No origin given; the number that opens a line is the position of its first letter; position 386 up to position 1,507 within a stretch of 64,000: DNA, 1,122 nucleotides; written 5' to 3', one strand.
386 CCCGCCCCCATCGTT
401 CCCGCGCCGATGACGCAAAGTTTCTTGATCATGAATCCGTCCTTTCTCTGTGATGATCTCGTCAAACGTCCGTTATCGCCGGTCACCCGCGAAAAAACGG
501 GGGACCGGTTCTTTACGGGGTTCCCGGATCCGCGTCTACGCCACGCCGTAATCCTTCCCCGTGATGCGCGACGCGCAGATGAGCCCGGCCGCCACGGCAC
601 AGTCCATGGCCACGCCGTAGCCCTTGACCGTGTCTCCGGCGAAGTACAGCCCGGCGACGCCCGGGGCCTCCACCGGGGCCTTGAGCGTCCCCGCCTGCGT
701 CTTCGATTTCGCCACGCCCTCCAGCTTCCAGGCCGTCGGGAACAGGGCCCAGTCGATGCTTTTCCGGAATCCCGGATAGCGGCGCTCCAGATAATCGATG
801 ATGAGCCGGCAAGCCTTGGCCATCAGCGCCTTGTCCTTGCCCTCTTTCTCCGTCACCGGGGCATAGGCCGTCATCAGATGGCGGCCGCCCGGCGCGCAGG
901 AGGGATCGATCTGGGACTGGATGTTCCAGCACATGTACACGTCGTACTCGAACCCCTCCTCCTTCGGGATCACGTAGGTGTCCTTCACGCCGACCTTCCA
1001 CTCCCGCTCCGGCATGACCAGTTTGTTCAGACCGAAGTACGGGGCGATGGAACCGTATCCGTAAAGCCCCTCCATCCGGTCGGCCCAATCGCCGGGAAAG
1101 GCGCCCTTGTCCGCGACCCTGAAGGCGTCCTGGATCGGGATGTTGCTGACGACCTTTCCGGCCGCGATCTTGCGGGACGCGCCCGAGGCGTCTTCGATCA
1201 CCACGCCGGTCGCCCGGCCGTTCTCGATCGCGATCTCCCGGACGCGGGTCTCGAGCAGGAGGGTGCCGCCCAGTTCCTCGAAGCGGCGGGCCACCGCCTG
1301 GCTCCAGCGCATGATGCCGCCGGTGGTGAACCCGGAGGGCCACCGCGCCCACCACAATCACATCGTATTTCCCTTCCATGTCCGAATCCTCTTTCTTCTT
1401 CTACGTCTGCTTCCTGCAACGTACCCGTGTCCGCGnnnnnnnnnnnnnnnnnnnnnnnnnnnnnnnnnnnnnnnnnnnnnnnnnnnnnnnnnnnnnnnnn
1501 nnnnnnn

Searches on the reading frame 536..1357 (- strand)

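Call 26: search_protein_families(library=ncbifam, proteins=[window:536-1357:-], max_evalue=1e-8)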
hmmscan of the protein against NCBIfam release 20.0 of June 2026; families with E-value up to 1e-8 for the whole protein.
window:536-1357:- (273 aa): 2 families
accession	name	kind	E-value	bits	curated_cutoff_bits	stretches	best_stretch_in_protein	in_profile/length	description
TIGR02730.1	carot_isom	equivalog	2.2e-11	43.3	586.9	1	10-266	223-489/493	carotenoid isomerase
TIGR02734.1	crtI_fam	subfamily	6.6e-09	35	238.1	0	10-251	212-476/504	phytoene desaturase family protein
